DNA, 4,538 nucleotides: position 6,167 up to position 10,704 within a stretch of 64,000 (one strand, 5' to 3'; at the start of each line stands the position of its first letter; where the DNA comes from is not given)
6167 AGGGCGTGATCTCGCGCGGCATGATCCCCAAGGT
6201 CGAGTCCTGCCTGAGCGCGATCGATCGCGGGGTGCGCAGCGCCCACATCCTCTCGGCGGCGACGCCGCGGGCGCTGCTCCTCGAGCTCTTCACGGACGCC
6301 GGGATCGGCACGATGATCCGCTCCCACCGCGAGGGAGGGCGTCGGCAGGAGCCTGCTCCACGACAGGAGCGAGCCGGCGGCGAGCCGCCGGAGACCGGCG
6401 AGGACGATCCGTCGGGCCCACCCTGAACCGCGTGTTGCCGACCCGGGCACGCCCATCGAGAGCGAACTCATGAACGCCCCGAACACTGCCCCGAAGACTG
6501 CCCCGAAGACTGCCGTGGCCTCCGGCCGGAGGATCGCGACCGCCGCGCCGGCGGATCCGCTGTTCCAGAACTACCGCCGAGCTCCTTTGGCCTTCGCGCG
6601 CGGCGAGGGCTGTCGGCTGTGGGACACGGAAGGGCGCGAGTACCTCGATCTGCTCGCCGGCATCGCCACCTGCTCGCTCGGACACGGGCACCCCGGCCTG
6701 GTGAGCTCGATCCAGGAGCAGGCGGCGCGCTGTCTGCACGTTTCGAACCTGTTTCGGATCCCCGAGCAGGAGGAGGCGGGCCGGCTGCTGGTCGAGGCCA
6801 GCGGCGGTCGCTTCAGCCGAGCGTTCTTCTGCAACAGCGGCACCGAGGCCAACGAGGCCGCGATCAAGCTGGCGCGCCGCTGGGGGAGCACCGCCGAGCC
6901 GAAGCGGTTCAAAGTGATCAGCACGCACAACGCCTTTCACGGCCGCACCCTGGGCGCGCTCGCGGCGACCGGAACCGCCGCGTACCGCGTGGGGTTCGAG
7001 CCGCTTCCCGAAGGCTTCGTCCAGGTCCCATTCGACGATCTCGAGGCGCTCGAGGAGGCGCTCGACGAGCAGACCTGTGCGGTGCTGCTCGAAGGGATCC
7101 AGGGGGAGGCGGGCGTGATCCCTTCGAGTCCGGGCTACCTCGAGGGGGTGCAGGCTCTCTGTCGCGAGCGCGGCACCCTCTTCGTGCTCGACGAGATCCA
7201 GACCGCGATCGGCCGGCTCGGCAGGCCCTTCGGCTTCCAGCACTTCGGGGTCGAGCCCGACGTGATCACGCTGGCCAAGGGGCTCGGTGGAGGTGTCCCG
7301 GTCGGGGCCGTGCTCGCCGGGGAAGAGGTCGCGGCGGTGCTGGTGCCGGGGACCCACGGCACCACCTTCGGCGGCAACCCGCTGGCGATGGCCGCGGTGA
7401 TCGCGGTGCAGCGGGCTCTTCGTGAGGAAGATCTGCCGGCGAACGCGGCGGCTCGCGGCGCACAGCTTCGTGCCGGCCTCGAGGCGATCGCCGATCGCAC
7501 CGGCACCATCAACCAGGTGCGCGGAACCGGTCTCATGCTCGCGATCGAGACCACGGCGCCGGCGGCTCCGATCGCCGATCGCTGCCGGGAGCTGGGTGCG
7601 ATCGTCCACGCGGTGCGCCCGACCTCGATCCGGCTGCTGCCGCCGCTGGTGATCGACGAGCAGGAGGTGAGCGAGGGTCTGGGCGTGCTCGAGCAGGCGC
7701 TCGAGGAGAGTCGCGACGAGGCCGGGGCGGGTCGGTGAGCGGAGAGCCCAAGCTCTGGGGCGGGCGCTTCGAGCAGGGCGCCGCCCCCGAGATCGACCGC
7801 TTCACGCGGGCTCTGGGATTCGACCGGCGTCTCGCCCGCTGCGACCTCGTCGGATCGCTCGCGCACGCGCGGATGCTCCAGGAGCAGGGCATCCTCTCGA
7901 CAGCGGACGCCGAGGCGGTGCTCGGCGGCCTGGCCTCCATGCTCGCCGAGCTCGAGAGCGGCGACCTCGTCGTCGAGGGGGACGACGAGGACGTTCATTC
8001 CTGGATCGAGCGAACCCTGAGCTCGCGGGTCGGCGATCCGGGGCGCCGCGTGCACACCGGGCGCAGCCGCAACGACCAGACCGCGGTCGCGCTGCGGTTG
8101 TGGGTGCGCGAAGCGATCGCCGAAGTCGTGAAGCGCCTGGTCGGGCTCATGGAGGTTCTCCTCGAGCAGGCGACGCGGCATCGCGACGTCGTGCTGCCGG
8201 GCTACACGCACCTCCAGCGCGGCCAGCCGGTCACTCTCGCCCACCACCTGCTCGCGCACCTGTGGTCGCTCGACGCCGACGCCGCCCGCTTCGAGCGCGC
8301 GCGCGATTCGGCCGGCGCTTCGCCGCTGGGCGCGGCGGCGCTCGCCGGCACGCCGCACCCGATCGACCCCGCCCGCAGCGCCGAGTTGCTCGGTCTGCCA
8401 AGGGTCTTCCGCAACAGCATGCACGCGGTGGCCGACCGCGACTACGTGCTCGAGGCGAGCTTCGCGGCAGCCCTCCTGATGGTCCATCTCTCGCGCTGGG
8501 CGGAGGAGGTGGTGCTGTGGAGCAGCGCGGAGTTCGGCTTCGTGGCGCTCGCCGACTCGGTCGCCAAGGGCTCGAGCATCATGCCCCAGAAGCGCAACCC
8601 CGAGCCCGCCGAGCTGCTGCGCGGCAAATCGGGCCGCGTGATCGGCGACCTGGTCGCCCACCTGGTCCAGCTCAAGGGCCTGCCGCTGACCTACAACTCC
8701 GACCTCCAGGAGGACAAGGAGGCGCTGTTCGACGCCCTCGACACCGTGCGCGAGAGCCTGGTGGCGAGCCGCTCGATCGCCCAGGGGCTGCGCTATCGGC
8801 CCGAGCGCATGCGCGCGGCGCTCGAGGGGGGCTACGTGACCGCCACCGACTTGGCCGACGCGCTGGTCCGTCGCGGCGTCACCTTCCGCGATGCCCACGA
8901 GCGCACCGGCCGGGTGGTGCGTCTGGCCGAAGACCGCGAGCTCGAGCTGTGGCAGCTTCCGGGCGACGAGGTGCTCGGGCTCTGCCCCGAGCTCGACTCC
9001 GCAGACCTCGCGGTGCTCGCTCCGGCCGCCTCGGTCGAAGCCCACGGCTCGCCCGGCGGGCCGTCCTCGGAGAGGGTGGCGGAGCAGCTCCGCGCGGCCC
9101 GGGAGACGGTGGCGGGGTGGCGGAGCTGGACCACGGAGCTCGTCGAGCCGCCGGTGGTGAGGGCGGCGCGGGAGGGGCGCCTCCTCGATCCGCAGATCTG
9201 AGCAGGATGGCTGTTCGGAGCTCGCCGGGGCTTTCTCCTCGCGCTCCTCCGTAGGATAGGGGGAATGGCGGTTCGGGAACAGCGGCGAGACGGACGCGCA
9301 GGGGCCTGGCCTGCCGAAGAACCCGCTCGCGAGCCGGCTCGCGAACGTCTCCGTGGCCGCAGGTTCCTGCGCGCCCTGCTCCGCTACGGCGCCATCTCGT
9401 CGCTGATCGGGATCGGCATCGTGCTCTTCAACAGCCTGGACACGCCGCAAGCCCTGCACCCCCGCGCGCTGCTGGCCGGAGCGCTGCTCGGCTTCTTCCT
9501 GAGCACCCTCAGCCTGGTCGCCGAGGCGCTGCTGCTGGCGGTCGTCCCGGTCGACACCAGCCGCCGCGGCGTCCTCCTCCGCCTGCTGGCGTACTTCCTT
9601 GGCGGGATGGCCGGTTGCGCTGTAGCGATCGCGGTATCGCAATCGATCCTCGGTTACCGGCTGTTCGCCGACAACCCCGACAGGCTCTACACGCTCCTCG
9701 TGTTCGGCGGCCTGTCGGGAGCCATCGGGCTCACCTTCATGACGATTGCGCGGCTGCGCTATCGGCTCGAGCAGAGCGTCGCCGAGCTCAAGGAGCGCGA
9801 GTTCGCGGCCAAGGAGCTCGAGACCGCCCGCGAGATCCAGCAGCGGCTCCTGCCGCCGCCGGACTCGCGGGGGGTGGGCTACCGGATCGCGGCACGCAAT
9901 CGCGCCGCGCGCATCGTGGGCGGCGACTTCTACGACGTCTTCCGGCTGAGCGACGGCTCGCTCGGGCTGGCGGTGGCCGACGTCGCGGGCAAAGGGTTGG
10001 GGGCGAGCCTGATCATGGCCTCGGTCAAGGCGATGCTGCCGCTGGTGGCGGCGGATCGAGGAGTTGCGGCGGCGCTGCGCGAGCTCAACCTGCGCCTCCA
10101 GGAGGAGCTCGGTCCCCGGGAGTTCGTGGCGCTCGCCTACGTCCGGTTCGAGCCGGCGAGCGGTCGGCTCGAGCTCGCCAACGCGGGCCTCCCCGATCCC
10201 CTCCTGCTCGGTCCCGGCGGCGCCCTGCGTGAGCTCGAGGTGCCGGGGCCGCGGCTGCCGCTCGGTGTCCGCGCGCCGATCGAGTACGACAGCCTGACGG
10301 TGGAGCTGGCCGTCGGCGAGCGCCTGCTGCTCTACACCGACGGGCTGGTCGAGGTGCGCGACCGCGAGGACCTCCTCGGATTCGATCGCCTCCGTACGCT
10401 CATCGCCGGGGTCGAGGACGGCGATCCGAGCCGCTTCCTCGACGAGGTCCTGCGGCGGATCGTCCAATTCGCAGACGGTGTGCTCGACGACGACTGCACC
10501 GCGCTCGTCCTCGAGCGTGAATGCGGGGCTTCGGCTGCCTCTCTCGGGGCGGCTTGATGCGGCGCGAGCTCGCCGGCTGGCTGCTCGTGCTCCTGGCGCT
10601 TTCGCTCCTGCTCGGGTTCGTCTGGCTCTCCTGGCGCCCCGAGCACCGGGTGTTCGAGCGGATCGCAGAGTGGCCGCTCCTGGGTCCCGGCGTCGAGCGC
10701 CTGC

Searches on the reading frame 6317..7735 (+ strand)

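Call 55: search_protein_families(library=pfam, proteins=[window:6317-7735:+], max_evalue=0.00001)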
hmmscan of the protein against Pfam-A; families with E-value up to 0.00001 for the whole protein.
window:6317-7735:+ (473 aa): 1 family
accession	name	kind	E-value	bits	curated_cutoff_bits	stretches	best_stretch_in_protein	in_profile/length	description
PF00202.27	Aminotran_3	-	6.7e-113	377.9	30.5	1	86-462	6-403/403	Aminotransferase class-III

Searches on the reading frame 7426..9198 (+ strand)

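Call 55: search_protein_families(library=pfam, proteins=[window:7426-9198:+], max_evalue=0.00001)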
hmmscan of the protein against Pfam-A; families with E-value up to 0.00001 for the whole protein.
window:7426-9198:+ (591 aa): 2 families
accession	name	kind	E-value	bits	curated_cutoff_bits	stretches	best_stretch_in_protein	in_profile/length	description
PF00206.25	Lyase_1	-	1.8e-70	238.3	27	1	113-407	1-312/312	Lyase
PF14698.11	ASL_C2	-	1.1e-18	67.8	27.3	1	470-538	1-69/69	Argininosuccinate lyase C-terminal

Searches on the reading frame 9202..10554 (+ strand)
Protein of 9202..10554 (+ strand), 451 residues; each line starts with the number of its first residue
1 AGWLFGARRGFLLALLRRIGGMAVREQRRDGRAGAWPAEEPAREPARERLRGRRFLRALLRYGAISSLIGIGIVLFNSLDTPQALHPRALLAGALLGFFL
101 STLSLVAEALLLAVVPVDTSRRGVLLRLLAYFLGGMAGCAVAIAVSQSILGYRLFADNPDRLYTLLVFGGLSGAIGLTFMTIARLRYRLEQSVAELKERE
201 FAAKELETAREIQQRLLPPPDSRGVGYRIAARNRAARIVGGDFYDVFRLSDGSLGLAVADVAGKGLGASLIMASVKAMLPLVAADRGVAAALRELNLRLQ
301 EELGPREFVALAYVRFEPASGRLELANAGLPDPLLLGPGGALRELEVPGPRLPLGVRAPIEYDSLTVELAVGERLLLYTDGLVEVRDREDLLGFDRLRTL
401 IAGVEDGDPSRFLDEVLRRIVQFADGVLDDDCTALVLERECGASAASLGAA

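Call 55: search_protein_families(library=pfam, proteins=[window:9202-10554:+], max_evalue=0.00001)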
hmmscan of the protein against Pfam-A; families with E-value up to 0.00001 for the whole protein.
window:9202-10554:+ (451 aa): 1 family
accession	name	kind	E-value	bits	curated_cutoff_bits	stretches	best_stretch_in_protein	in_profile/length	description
PF07228.17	SpoIIE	-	2.6e-41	142.1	25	1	250-439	1-191/192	Stage II sporulation protein E (SpoIIE)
